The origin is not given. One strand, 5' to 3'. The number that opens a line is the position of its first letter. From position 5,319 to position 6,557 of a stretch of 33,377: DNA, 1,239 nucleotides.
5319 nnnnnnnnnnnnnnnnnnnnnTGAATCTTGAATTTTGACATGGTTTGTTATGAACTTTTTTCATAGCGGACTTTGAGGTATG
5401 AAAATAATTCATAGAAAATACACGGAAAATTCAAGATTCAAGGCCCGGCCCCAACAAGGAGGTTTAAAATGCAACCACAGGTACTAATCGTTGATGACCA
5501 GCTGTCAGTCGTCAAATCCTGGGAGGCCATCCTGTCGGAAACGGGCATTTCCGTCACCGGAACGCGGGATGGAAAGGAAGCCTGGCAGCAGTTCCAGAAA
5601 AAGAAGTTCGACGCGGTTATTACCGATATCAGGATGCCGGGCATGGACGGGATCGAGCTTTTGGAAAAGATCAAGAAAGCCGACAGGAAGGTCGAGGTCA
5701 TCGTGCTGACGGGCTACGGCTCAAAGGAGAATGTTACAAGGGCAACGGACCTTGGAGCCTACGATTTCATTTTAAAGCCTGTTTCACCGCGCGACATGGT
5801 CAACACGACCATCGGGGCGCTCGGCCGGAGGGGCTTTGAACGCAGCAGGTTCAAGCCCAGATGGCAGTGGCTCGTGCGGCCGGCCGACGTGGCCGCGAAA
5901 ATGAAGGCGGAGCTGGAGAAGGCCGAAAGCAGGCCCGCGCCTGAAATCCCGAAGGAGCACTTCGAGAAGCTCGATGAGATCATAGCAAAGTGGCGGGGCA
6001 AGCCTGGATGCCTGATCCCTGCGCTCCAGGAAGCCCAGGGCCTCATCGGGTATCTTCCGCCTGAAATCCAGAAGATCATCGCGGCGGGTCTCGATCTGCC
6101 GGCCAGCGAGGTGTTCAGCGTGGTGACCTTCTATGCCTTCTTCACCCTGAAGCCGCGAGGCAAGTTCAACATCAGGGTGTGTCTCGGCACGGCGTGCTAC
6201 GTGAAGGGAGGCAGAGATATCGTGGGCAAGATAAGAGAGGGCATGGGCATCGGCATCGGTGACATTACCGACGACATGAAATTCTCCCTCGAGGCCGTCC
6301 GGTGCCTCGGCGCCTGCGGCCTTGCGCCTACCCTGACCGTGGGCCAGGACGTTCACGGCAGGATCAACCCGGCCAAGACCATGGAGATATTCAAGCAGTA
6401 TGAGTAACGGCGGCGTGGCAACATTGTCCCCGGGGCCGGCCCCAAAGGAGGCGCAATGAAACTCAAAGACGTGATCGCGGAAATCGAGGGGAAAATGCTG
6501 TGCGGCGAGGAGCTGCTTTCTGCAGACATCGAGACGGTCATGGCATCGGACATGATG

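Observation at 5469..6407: Receiver domain fused directly to a NuoE/HydC [2Fe-2S] subunit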

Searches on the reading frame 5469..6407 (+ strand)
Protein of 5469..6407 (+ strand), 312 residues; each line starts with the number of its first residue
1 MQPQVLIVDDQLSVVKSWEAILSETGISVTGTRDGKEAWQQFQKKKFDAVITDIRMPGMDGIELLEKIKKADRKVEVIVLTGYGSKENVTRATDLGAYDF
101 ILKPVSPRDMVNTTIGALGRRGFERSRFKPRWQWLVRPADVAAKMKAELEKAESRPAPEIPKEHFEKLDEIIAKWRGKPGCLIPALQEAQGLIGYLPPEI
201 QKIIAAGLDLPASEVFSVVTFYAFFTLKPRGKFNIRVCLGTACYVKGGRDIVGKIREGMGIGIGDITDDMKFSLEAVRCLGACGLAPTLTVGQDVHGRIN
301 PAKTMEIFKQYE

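Call 3: search_protein_families(library=pfam, proteins=[window:5469-6407:+], max_evalue=0.01)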
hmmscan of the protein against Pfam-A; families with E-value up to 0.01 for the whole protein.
window:5469-6407:+ (312 aa): 3 families
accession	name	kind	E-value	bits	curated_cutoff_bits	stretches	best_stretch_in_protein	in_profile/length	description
PF01257.25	2Fe-2S_thioredx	-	7.8e-45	152.7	24.8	1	169-311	2-144/145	Thioredoxin-like [2Fe-2S] ferredoxin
PF00072.30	Response_reg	-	6.5e-32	110.4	30.2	1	5-112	1-108/111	Response regulator receiver domain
PF18428.7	BRCT_3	-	0.0054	17.2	26.1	0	4-57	7-59/102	BRCA1 C Terminus (BRCT) domain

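Call 7: find_homologous_proteins(query=window:5469-6404:+, max_evalue=1e-10)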
Query window:5469-6404:+ (312 aa): 4850 proteins with E <= 1e-10 among 8000 candidates; the best 120 are listed.
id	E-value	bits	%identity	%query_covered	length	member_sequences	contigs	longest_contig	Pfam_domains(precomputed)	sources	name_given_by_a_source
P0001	1.2e-192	657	92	100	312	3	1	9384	PF01257.26,PF00072.31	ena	-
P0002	1.5e-152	525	73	100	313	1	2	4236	PF01257.26,PF00072.31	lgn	-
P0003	9.0e-140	483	67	100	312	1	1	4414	PF01257.26,PF00072.31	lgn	-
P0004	7.9e-129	447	62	100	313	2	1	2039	PF01257.26,PF00072.31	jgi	jgi:NADH:ubiquinone oxidoreductase subunit E/ActR/RegA family two-component response regulator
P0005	7.0e-119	414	57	100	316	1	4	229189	PF01257.26,PF00072.31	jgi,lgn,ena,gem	-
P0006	1.4e-102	361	67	75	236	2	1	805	PF01257.26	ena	-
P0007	3.8e-84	300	49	100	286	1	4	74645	PF01257.26,PF00072.31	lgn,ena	-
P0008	4.6e-84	300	49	100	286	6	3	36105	PF01257.26,PF00072.31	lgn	-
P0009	5.8e-84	300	49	100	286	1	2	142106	PF01257.26,PF00072.31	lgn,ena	-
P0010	8.0e-84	299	48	100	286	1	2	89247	PF01257.26,PF00072.31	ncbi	-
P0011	1.0e-83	299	48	100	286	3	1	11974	PF01257.26,PF00072.31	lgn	-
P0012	1.6e-83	298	48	100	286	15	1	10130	PF01257.26,PF00072.31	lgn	-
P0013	2.2e-83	298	48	100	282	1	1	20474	PF01257.26,PF00072.31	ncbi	ncbi:MAG: hypothetical protein OHK0032_01570 [Thermodesulfovibrionales bacterium]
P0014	4.8e-83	297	49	100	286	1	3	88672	PF01257.26,PF00072.31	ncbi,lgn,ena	-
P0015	4.8e-83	297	48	100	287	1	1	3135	PF01257.26,PF00072.31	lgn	-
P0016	9.3e-83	296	49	100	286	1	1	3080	PF01257.26,PF00072.31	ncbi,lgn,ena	-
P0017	1.2e-82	295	46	100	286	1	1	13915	PF01257.26,PF00072.31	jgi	jgi:NADH-quinone oxidoreductase subunit E/NADP-reducing hydrogenase subunit HndA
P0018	1.3e-82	295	46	100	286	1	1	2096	PF01257.26,PF00072.31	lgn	-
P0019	1.4e-82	295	48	100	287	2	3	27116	PF01257.26,PF00072.31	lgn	-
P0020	1.5e-82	295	49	100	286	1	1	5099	PF01257.26,PF00072.31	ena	-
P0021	2.2e-82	295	45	100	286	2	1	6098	PF01257.26,PF00072.31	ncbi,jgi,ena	jgi:NADH-quinone oxidoreductase subunit E/NADP-reducing hydrogenase subunit HndA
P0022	2.3e-82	295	47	100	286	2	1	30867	PF01257.26,PF23198.2,PF00072.31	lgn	-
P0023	3.1e-82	294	46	100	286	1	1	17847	PF01257.26,PF00072.31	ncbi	-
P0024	3.7e-82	294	48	100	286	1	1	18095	PF01257.26,PF00072.31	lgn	-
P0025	4.2e-82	294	47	100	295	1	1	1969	PF01257.26,PF00072.31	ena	-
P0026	4.6e-82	294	50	100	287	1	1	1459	PF01257.26,PF00072.31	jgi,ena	-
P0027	5.5e-82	293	45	100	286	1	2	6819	PF01257.26,PF00072.31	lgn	-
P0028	5.6e-82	293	48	100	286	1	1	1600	PF01257.26,PF00072.31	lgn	-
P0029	7.3e-82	293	47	100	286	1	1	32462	PF01257.26,PF00072.31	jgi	jgi:NADH:ubiquinone oxidoreductase subunit E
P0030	7.4e-82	293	44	100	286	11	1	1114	PF01257.26,PF00072.31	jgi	jgi:NADH:ubiquinone oxidoreductase subunit E/CheY-like chemotaxis protein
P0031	8.6e-82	293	45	100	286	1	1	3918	PF01257.26,PF00072.31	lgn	-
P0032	1.1e-81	292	45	100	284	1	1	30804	PF01257.26,PF00072.31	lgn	-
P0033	1.8e-81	292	46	100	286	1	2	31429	PF01257.26,PF00072.31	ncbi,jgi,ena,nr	ncbi:MAG TPA: NAD(P)H-dependent oxidoreductase subunit E [Thermodesulfovibrionales bacterium]|nr:NAD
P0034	2.1e-81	291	47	100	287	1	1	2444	PF01257.26,PF00072.31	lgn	-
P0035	3.2e-81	291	46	100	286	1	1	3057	PF01257.26,PF00072.31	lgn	-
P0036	3.5e-81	291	49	100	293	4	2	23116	PF01257.26,PF00072.31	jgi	jgi:NADH:ubiquinone oxidoreductase subunit E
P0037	3.5e-81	291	46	100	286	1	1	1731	PF01257.26,PF00072.31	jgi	-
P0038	3.9e-81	291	46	100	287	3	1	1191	PF01257.26,PF00072.31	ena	-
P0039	5.9e-81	290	45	100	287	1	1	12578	PF01257.26,PF00072.31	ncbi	ncbi:MAG TPA: NAD(P)H-dependent oxidoreductase subunit E [Dissulfurispiraceae bacterium]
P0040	8.2e-81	289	45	100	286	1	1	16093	PF01257.26,PF00072.31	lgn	-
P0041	1.1e-80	289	48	100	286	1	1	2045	PF01257.26,PF00072.31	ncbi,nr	ncbi:MAG TPA: NAD(P)H-dependent oxidoreductase subunit E [Thermodesulfovibrionales bacterium]|nr:NAD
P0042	1.5e-80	289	46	100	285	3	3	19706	PF01257.26,PF00072.31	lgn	-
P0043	1.6e-80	288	47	100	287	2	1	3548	PF01257.26,PF00072.31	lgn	-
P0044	1.7e-80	288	44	100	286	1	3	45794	PF01257.26,PF00072.31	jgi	jgi:NADH:ubiquinone oxidoreductase subunit E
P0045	1.7e-80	288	44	100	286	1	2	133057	PF01257.26,PF00072.31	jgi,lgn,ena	jgi:NADH:ubiquinone oxidoreductase subunit E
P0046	1.8e-80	288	45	100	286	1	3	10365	PF01257.26,PF00072.31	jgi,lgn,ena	jgi:NADH-quinone oxidoreductase subunit E/NADP-reducing hydrogenase subunit HndA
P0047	1.8e-80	288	47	100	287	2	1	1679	PF01257.26,PF00072.31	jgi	jgi:NADH:ubiquinone oxidoreductase subunit E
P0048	2.1e-80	288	45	100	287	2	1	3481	PF01257.26,PF00072.31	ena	-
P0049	2.1e-80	288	45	100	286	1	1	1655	PF01257.26,PF00072.31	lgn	-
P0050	3.5e-80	287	44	100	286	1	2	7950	PF01257.26,PF00072.31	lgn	-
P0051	3.5e-80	287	48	100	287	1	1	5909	PF01257.26,PF00072.31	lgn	-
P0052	4.3e-80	287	47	100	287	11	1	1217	PF01257.26,PF00072.31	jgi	jgi:NADH-quinone oxidoreductase subunit E/NADP-reducing hydrogenase subunit HndA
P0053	4.5e-80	287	47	100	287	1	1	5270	PF01257.26,PF00072.31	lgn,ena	-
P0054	5.0e-80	287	44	100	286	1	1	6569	PF01257.26,PF00072.31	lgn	-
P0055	5.2e-80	287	46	100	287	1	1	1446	PF01257.26,PF00072.31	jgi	jgi:NADH-quinone oxidoreductase subunit E/NADP-reducing hydrogenase subunit HndA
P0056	5.2e-80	287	45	100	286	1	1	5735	PF01257.26,PF00072.31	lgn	-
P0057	5.7e-80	287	45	100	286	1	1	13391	PF01257.26,PF00072.31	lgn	-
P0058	5.8e-80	287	45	100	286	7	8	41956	PF01257.26,PF00072.31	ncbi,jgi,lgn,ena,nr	ncbi:MAG TPA: hypothetical protein DHV16_10170 [Nitrospiraceae bacterium]|nr:hypothetical protein [N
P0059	6.9e-80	286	44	100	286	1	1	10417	PF01257.26,PF00072.31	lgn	-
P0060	7.3e-80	286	46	100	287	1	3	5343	PF01257.26,PF00072.31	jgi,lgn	jgi:NADH-quinone oxidoreductase subunit E/NADP-reducing hydrogenase subunit HndA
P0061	7.5e-80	286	44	100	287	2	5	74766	PF01257.26,PF00072.31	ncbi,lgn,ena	-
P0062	8.2e-80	286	45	100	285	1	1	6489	PF01257.26,PF00072.31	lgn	-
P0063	8.6e-80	286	45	100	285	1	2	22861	PF01257.26,PF00072.31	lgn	-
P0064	8.8e-80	286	45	100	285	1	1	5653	PF01257.26,PF00072.31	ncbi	-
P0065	9.1e-80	286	45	100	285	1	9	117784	PF01257.26,PF00072.31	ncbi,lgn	-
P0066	9.6e-80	286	44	100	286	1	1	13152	PF01257.26,PF00072.31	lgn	-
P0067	1.0e-79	286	46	100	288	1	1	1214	PF01257.26,PF00072.31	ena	-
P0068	1.1e-79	286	47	100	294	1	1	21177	PF01257.26,PF00072.31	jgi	jgi:NADH:ubiquinone oxidoreductase subunit E/CheY-like chemotaxis protein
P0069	1.1e-79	286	45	100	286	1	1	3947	PF01257.26,PF00072.31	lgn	-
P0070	1.1e-79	286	46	100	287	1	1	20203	PF01257.26,PF00072.31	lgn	-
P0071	1.1e-79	286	46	100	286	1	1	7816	PF01257.26,PF00072.31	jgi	jgi:NADH-quinone oxidoreductase subunit E/NADP-reducing hydrogenase subunit HndA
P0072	1.1e-79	286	45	100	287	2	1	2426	PF01257.26,PF00072.31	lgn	-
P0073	1.2e-79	286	44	100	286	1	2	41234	PF01257.26,PF00072.31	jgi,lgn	jgi:NADH:ubiquinone oxidoreductase subunit E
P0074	1.2e-79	286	47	100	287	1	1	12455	PF01257.26,PF00072.31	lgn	-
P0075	1.3e-79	285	46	100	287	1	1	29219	PF01257.26,PF00072.31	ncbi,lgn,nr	ncbi:MAG: NAD(P)H-dependent oxidoreductase subunit E [Nitrospirae bacterium]|nr:NAD(P)H-dependent ox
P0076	1.6e-79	285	44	100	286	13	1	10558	PF01257.26,PF00072.31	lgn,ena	-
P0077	1.6e-79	285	46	100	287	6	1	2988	PF01257.26,PF00072.31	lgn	-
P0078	1.6e-79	285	44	100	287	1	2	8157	PF01257.26,PF00072.31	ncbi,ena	-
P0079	1.6e-79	285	45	100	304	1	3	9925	PF01257.26,PF00072.31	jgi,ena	-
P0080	1.7e-79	285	46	100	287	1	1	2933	PF01257.26,PF00072.31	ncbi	-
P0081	1.8e-79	285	45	100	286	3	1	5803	PF01257.26,PF00072.31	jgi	jgi:NADH-quinone oxidoreductase subunit E/NADP-reducing hydrogenase subunit HndA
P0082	2.1e-79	285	43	100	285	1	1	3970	PF01257.26,PF00072.31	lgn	-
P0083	2.2e-79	285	45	100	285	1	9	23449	PF01257.26,PF00072.31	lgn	-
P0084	2.2e-79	285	46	100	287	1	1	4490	PF01257.26,PF00072.31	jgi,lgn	-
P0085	2.2e-79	285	44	100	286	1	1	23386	PF01257.26,PF00072.31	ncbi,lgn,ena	-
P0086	2.4e-79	285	44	100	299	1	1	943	PF01257.26,PF00072.31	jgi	jgi:NADH-quinone oxidoreductase subunit E/NADP-reducing hydrogenase subunit HndA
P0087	2.4e-79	285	46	100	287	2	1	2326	PF01257.26,PF00072.31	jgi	jgi:NADH:ubiquinone oxidoreductase subunit E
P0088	2.5e-79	285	45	100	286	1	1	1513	PF01257.26,PF00072.31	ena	-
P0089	2.5e-79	285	46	100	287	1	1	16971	PF01257.26,PF00072.31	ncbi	-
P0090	2.9e-79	284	45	100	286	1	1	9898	PF01257.26,PF00072.31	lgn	-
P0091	3.2e-79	284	43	100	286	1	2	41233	PF01257.26,PF00072.31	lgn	-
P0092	3.2e-79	284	45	100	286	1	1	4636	PF01257.26,PF00072.31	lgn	-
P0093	3.6e-79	284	43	100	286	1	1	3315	PF01257.26,PF00072.31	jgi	jgi:NADH-quinone oxidoreductase subunit E/NADP-reducing hydrogenase subunit HndA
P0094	3.9e-79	284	46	100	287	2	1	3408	PF01257.26,PF00072.31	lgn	-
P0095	3.9e-79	284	45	99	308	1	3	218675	PF01257.26,PF00072.31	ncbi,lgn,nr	ncbi:MAG: NAD(P)H-dependent oxidoreductase subunit E [Nitrospirae bacterium]|nr:NAD(P)H-dependent ox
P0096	3.9e-79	284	45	99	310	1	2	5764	PF01257.26,PF00072.31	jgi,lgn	-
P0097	4.1e-79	284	46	100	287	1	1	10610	PF01257.26,PF00072.31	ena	-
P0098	4.1e-79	284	44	100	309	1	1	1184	PF01257.26,PF00072.31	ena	-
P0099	4.5e-79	284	45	100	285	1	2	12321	PF01257.26,PF00072.31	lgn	-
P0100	4.9e-79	284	43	100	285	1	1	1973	PF01257.26,PF00072.31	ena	-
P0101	5.0e-79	284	43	100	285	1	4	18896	PF01257.26,PF00072.31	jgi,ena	-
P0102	6.6e-79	283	45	99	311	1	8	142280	PF01257.26,PF00072.31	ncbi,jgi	ncbi:MAG: NAD(P)H-dependent oxidoreductase subunit E [Candidatus Sulfobium sp.]|jgi:NADH:ubiquinone 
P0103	6.9e-79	283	45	100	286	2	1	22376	PF01257.26,PF00072.31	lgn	-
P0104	7.0e-79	283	43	100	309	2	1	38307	PF01257.26,PF00072.31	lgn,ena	-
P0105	7.2e-79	283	44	100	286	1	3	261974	PF01257.26,PF00072.31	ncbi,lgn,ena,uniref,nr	ncbi:MAG: NAD(P)H-dependent oxidoreductase subunit E [Alphaproteobacteria bacterium]|uniref:NAD(P)H-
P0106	7.4e-79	283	44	100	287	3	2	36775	PF01257.26,PF00072.31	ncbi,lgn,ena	-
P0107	7.7e-79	283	48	100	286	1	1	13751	PF01257.26,PF00072.31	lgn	-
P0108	8.0e-79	283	45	100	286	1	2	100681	PF01257.26,PF00072.31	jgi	jgi:NADH:ubiquinone oxidoreductase subunit E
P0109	8.1e-79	283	46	100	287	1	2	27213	PF01257.26,PF00072.31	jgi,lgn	jgi:NADH:ubiquinone oxidoreductase subunit E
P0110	1.1e-78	283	45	100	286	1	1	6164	PF01257.26,PF00072.31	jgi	jgi:NADH:ubiquinone oxidoreductase subunit E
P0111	1.1e-78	282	45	100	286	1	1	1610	PF01257.26,PF00072.31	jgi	jgi:NADH:ubiquinone oxidoreductase subunit E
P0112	1.1e-78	282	45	100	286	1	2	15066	PF01257.26,PF00072.31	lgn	-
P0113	1.2e-78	282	43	100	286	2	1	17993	PF01257.26,PF00072.31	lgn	-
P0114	1.2e-78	282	45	100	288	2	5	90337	PF01257.26,PF00072.31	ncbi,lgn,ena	-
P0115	1.2e-78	282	43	100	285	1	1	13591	PF01257.26,PF00072.31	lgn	-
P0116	1.3e-78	282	44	100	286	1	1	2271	PF01257.26,PF00072.31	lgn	-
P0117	1.4e-78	282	45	100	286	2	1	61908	PF01257.26,PF00072.31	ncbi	-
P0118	1.5e-78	282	44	100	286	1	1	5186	PF01257.26,PF00072.31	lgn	-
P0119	1.5e-78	282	43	100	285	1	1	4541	PF01257.26,PF00072.31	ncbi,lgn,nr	ncbi:MAG: NAD(P)H-dependent oxidoreductase subunit E [Nitrospirae bacterium]|nr:NAD(P)H-dependent ox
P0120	1.6e-78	282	44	100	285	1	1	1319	PF01257.26,PF00072.31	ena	-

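Call 15: find_related_loci(query=A1, collection=genome_contigs, flank=10000)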
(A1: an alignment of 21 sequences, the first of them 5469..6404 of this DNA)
Query A1 (312 aa) in genome_contigs; peptide patterns used: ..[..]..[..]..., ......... (x = any residue, [..] = any of these).
600 stretches matched a pattern (row limit reached: there are more); 600 encode a relative of the query (tblastn E <= 1e-3); the best 80 are kept; 80 distinct loci.
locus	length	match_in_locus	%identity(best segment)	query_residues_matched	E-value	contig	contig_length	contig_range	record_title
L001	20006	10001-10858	43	2-312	2e-83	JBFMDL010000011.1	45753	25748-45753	MAG: Nitrospirota bacterium isolate MAG218 MAG218_11, whole genome shotgun sequence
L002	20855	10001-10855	43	2-311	1e-81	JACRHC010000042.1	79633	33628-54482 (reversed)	MAG: Nitrospirae bacterium isolate NC_groundwater_1767_Pr3_B-0.1um_50_141 SR-2_scaffold_141_872730, whole genome shotgun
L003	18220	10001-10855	41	4-312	1e-80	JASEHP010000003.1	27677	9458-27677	MAG: Thermodesulfovibrionales bacterium isolate Yes70-26 NODE_3_length_27677_cov_31.991782, whole genome shotgun sequenc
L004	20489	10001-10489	54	151-312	1e-57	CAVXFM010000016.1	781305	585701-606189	MAG: uncultured delta proteobacterium isolate MFD02416.bin.1.343 genome assembly, contig: contig_49072, whole genome sho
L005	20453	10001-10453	55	162-312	4e-57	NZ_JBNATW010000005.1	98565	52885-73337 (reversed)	MAG: Thermovenabulum sp. isolate Kamch4342-3A-MB-03 bin7.fa-5, whole genome shotgun sequence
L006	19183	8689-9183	55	149-312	1e-56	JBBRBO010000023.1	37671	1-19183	MAG: Desulfomonilales bacterium isolate Co_metawrap_2348 Cmw_2348_k141_453933_length_37671_cov_10.9989, whole genome sho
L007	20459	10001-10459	59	160-312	1e-56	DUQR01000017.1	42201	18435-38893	MAG TPA_asm: Bacillota bacterium isolate AS08sgBPME_427 90241_AS08, whole genome shotgun sequence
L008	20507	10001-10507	51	144-312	4e-55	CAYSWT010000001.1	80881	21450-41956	MAG TPA_asm: uncultured Atribacterota bacterium isolate SRP098346_co1_219 genome assembly, contig: NODE_74_length_80881_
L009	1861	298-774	50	154-312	4e-56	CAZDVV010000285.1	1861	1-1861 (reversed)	MAG TPA_asm: uncultured Desulfobacteraceae bacterium isolate binchicken_co184_155 genome assembly, contig: NODE_145251_l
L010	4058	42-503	56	159-312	3e-54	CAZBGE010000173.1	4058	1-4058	MAG TPA_asm: uncultured Smithella sp. isolate binchicken_co154_62 genome assembly, contig: NODE_52246_length_4058_cov_37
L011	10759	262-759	50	147-312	2e-53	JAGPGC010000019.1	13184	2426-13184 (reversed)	MAG: Candidatus Atribacteria bacterium isolate Gw_SlDig_bin_239 Gw_SlDig_8778_length_13184_cov_7.322126, whole genome sh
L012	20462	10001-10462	56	159-312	4e-53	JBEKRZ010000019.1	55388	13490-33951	MAG: Smithella sp. isolate SPRUCE 522 SPRUCE_522_19, whole genome shotgun sequence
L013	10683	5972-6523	47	122-312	9e-53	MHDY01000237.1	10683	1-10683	MAG: Nitrospirae bacterium GWC2_56_14 gwc2_scaffold_8409, whole genome shotgun sequence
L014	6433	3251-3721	52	155-311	7e-53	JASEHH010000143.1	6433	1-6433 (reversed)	MAG: Thermodesulfobacteriota bacterium isolate Yes70-18 NODE_5569_length_6433_cov_53.263405, whole genome shotgun sequen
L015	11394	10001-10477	55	153-311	2e-52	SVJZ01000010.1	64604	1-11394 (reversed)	MAG: Oscillospiraceae bacterium isolate SIG448 NODE_10795_length_64604_cov_1.799308, whole genome shotgun sequence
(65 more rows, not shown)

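Call 16: find_encoding_contigs(protein=P0005, flank=10000, max_places=2)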
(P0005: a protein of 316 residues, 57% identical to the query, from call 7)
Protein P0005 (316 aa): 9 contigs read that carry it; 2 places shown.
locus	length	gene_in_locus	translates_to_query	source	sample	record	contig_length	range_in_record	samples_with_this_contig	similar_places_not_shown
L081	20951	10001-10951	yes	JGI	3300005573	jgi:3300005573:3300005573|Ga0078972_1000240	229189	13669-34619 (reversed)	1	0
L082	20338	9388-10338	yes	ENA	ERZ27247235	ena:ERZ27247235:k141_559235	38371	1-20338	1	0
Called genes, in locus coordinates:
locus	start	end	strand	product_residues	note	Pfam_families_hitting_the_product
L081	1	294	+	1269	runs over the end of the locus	PF25390:WD40_RLD, PF00415:RCC1, PF13540:RCC1_2, PF00415:RCC1, PF13540:RCC1_2, PF00415:RCC1, PF13540:RCC1_2, PF00415:RCC1, +19 more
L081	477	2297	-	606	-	PF03781:FGE-sulfatase, PF25046:DUF7790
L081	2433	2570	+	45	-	-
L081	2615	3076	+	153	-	PF02082:Rrf2, PF03444:WHD_HrcA (weak), PF00392:GntR (weak)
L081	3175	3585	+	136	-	PF00226:DnaJ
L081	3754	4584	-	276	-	PF13085:Fer2_3, PF00111:Fer2 (weak), PF12838:Fer4_7 (faint), PF13187:Fer4_9 (faint), PF13237:Fer4_10, PF13183:Fer4_8, PF13484:Fer4_16 (weak), PF13534:Fer4_17 (weak)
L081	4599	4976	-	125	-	-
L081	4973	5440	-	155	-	PF01127:Sdh_cyt, PF02300:Fumarate_red_C (weak)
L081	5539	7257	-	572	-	PF00890:FAD_binding_2, PF07992:Pyr_redox_2 (faint), PF02910:Succ_DH_flav_C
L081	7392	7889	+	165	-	PF10698:DUF2505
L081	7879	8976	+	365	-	-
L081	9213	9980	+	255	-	PF00072:Response_reg, PF01597:GCV_H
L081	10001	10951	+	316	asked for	PF00072:Response_reg, PF01257:2Fe-2S_thioredx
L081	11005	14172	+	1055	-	PF01257:2Fe-2S_thioredx (weak), PF01512:Complex1_51K, PF10589:NADH_4Fe-4S, PF14691:Fer4_20, PF01266:DAO (weak), PF07992:Pyr_redox_2, PF13450:NAD_binding_8 (weak), PF13738:Pyr_redox_3, +4 more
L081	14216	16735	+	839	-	PF00111:Fer2 (weak), PF13510:Fer2_4, PF10588:NADH-G_4Fe-4S_3, PF12838:Fer4_7, PF22117:Fer4_Nqo3, PF04879:Molybdop_Fe4S4, PF00384:Molybdopterin, PF01568:Molydop_binding, +3 more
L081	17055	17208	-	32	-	-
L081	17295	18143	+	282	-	-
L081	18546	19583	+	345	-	-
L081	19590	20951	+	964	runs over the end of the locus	PF21305:type_II_gspD_N0, PF03958:Secretin_N, PF00263:Secretin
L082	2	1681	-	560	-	?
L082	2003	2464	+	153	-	PF02082:Rrf2, PF03444:WHD_HrcA (weak), PF00392:GntR (weak)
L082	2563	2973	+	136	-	PF00226:DnaJ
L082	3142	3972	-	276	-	PF13085:Fer2_3, PF00111:Fer2 (weak), PF12838:Fer4_7 (faint), PF13187:Fer4_9 (faint), PF13237:Fer4_10, PF13183:Fer4_8, PF13484:Fer4_16 (weak), PF13534:Fer4_17 (weak)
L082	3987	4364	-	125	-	-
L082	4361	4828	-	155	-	PF01127:Sdh_cyt, PF02300:Fumarate_red_C (weak)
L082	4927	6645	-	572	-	PF00890:FAD_binding_2, PF07992:Pyr_redox_2 (faint), PF02910:Succ_DH_flav_C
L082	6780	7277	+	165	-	PF10698:DUF2505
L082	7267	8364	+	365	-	-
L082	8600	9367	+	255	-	PF00072:Response_reg, PF01597:GCV_H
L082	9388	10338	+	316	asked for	PF00072:Response_reg, PF01257:2Fe-2S_thioredx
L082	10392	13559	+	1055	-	PF01257:2Fe-2S_thioredx (weak), PF01512:Complex1_51K, PF10589:NADH_4Fe-4S, PF14691:Fer4_20, PF01266:DAO (weak), PF07992:Pyr_redox_2, PF13450:NAD_binding_8 (weak), PF13738:Pyr_redox_3, +4 more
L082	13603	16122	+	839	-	PF00111:Fer2 (weak), PF13510:Fer2_4, PF10588:NADH-G_4Fe-4S_3, PF12838:Fer4_7, PF22117:Fer4_Nqo3, PF04879:Molybdop_Fe4S4, PF00384:Molybdopterin, PF01568:Molydop_binding, +3 more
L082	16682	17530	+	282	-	-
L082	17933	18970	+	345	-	-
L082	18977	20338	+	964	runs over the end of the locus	PF21305:type_II_gspD_N0, PF03958:Secretin_N, PF00263:Secretin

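Call 17: find_encoding_contigs(protein=P0105, flank=10000, max_places=1)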
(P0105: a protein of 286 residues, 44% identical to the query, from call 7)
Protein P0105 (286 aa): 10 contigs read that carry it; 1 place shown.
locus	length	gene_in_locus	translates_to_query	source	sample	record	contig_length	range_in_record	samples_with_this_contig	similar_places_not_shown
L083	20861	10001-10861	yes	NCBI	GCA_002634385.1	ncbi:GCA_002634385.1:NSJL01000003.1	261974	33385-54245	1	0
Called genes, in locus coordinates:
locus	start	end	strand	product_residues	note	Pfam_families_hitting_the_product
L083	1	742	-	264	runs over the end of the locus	PF00535:Glycos_transf_2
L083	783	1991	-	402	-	PF01075:Glyco_transf_9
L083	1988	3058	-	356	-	PF13439:Glyco_transf_4, PF20706:GT4-conflict, PF00534:Glycos_transf_1, PF13524:Glyco_trans_1_2 (faint), PF13692:Glyco_trans_1_4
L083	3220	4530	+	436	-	PF03721:UDPG_MGDP_dh_N, PF00984:UDPG_MGDP_dh, PF03720:UDPG_MGDP_dh_C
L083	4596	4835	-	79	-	PF07747:MTH865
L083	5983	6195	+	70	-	-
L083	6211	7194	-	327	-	PF04055:Radical_SAM, PF06463:Mob_synth_C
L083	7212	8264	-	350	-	PF13428:TPR_14 (faint), PF07719:TPR_2 (faint), PF13432:TPR_16 (faint), PF13525:YfiO, PF13174:TPR_6 (weak)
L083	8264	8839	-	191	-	PF00691:OmpA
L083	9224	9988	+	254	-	PF00072:Response_reg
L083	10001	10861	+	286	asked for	PF00072:Response_reg, PF01257:2Fe-2S_thioredx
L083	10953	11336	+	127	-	-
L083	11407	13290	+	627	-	PF01257:2Fe-2S_thioredx, PF01512:Complex1_51K, PF10589:NADH_4Fe-4S, PF12797:Fer4_2 (faint), PF12837:Fer4_6 (faint), PF00037:Fer4, PF13237:Fer4_10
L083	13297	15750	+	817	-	PF00111:Fer2, PF13510:Fer2_4, PF10588:NADH-G_4Fe-4S_3, PF12838:Fer4_7, PF22117:Fer4_Nqo3, PF04879:Molybdop_Fe4S4, PF00384:Molybdopterin, PF01568:Molydop_binding, +4 more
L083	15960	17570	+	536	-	PF00989:PAS (weak), PF13426:PAS_9 (weak), PF01590:GAF, PF13185:GAF_2, PF13492:GAF_3, PF01590:GAF, PF13185:GAF_2, PF13492:GAF_3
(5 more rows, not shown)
